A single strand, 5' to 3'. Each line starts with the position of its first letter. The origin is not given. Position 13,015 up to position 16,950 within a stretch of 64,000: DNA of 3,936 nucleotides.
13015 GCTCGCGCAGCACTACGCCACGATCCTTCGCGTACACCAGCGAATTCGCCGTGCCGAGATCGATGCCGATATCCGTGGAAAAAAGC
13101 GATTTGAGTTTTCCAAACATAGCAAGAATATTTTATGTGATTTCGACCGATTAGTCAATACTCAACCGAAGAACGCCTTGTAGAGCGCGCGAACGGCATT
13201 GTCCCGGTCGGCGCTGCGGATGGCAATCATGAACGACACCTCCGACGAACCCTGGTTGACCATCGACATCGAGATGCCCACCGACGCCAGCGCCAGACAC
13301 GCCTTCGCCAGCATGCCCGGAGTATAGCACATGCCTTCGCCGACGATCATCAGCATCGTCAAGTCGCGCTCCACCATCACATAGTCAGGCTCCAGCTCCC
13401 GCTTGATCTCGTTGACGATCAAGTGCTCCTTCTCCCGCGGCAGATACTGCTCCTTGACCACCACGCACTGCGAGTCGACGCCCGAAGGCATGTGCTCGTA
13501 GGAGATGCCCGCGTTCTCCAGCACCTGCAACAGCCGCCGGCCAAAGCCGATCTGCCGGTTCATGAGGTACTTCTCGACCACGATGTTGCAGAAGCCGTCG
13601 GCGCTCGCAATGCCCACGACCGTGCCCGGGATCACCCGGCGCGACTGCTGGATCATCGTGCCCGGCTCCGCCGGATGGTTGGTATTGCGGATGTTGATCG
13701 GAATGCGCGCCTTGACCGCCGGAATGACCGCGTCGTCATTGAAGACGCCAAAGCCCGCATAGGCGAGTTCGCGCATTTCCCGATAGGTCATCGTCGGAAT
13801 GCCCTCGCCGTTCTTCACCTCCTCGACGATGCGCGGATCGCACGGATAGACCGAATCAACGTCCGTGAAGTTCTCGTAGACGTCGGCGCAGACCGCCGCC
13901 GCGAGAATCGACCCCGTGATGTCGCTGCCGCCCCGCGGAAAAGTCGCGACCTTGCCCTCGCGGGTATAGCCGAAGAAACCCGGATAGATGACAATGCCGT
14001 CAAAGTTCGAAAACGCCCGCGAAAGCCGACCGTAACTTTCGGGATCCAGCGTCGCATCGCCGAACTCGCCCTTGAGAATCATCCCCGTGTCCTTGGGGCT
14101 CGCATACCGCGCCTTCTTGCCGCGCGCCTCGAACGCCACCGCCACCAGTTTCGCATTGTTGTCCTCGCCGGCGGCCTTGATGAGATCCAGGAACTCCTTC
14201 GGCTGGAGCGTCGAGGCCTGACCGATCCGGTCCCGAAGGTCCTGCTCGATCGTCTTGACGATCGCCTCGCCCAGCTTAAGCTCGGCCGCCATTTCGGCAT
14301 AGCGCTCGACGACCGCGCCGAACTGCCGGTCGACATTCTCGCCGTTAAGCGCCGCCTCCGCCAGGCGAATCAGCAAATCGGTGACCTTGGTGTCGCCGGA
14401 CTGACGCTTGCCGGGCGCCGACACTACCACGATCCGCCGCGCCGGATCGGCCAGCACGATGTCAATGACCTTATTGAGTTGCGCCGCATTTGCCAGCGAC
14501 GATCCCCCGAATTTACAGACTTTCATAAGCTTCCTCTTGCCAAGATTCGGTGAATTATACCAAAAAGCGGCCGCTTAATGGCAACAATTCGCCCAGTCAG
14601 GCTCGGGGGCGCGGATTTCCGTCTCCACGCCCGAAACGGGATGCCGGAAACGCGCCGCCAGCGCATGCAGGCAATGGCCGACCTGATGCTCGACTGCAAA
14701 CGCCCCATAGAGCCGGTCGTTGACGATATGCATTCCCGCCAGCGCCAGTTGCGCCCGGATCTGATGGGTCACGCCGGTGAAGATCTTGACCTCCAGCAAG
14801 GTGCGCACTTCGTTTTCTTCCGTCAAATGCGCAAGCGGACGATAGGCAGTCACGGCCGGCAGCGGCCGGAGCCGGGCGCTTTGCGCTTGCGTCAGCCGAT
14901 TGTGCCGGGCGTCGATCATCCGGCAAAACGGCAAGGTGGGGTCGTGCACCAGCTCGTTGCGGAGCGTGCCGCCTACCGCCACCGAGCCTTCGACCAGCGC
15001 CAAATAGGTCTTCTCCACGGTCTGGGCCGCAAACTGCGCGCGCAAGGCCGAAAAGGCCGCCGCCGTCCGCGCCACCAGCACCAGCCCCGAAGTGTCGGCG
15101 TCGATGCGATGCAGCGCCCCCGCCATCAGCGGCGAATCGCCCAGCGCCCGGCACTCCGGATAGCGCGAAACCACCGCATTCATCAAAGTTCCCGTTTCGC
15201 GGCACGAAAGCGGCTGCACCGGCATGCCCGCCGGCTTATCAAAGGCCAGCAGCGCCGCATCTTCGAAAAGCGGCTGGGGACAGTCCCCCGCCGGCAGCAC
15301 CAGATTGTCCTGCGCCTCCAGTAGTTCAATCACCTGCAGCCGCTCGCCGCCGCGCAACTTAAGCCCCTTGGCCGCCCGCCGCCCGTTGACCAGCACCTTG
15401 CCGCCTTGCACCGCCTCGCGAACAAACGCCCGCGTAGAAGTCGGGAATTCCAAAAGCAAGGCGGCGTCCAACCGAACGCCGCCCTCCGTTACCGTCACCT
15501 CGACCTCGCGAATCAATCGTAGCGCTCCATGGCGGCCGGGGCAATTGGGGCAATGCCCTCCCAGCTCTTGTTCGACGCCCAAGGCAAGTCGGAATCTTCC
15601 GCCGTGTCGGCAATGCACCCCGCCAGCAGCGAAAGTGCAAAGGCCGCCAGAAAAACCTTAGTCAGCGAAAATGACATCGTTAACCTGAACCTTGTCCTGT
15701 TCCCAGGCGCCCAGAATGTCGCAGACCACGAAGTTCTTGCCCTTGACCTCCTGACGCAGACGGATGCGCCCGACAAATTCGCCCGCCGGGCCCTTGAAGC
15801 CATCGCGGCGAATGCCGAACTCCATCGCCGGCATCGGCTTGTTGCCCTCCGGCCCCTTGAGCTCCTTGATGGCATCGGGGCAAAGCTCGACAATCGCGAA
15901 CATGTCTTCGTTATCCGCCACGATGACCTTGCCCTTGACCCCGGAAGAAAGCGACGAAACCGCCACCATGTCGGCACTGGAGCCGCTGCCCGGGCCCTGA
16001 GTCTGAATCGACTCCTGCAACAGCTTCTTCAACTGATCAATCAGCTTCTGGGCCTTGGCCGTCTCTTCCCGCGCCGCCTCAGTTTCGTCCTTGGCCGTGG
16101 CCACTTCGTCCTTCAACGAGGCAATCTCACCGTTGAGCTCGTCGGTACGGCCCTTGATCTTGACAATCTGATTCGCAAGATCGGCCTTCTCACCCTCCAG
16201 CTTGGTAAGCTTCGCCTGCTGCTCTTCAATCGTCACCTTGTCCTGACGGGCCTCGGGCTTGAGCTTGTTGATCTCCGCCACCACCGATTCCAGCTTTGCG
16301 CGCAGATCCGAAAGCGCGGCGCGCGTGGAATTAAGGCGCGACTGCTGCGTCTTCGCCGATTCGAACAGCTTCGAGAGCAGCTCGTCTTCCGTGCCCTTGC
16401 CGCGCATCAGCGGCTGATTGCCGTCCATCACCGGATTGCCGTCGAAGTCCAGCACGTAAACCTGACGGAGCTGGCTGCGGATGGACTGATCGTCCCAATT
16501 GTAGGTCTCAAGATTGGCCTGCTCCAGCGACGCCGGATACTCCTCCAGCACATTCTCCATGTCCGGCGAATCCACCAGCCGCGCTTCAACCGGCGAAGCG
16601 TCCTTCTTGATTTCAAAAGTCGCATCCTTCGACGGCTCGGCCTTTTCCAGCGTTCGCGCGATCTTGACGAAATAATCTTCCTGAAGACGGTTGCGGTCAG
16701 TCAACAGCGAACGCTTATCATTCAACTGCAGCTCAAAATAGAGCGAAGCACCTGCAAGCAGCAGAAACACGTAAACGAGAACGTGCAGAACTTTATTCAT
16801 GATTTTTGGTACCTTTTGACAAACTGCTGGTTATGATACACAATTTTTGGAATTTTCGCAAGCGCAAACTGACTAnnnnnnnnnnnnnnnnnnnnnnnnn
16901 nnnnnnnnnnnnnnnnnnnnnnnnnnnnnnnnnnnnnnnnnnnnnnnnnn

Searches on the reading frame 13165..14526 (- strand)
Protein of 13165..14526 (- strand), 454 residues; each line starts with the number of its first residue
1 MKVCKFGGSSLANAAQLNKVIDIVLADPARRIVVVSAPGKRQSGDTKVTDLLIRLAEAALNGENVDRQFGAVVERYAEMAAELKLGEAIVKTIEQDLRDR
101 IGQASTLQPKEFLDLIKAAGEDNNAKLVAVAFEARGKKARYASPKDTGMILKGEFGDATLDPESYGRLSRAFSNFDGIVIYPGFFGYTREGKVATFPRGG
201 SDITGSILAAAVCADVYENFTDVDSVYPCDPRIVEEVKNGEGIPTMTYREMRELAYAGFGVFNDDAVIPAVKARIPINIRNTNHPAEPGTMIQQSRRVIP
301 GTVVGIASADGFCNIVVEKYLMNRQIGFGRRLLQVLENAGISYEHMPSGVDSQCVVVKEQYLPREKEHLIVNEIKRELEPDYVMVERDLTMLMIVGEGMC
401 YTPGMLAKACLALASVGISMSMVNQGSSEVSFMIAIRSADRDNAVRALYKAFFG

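Call 11: search_protein_families(library=pfam, proteins=[window:13165-14526:-], max_evalue=0.001)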
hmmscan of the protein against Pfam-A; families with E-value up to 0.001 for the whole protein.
window:13165-14526:- (454 aa): 3 families
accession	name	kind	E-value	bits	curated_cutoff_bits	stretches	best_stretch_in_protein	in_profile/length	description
PF00696.33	AA_kinase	-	4.2e-30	105.7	24.9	1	2-281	3-234/234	Amino acid kinase family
PF22468.2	ACT_9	-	4.8e-19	68.3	27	1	393-452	2-61/61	ACT domain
PF13840.12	ACT_7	-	1e-07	32.1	27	1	385-449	2-64/65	ACT domain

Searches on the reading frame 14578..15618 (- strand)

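Call 11: search_protein_families(library=pfam, proteins=[window:14578-15618:-], max_evalue=0.001)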
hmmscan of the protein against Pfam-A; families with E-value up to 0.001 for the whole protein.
window:14578-15618:- (347 aa): 2 families
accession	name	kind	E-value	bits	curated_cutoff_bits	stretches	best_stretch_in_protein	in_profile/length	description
PF00849.27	PseudoU_synth_2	-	3.7e-25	89.4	26.8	1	123-292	2-151/152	RNA pseudouridylate synthase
PF01479.30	S4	-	4.9e-07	29.8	22.8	1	48-93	1-47/48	S4 domain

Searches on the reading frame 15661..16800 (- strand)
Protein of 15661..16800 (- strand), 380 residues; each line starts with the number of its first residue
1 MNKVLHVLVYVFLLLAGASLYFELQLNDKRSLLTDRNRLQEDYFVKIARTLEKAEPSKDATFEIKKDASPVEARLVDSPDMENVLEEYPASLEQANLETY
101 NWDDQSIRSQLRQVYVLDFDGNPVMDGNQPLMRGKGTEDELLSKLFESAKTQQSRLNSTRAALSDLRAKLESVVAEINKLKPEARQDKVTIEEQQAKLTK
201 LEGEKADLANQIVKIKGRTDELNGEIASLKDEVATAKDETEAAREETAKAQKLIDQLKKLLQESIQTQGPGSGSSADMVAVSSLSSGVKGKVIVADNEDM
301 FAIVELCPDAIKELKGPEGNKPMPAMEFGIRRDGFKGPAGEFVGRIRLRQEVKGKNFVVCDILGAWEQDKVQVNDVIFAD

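Call 11: search_protein_families(library=pfam, proteins=[window:15661-16800:-], max_evalue=0.001)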
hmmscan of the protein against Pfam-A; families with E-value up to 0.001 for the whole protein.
window:15661-16800:- (380 aa): 2 families
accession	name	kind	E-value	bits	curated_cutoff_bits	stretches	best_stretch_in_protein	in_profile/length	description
PF07926.17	TPR_MLP1_2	-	0.00017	22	36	0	159-223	55-116/129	TPR/MLP1/MLP2-like protein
PF05701.16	WEMBL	-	0.00092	18.5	35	0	147-266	279-391/562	Weak chloroplast movement under blue light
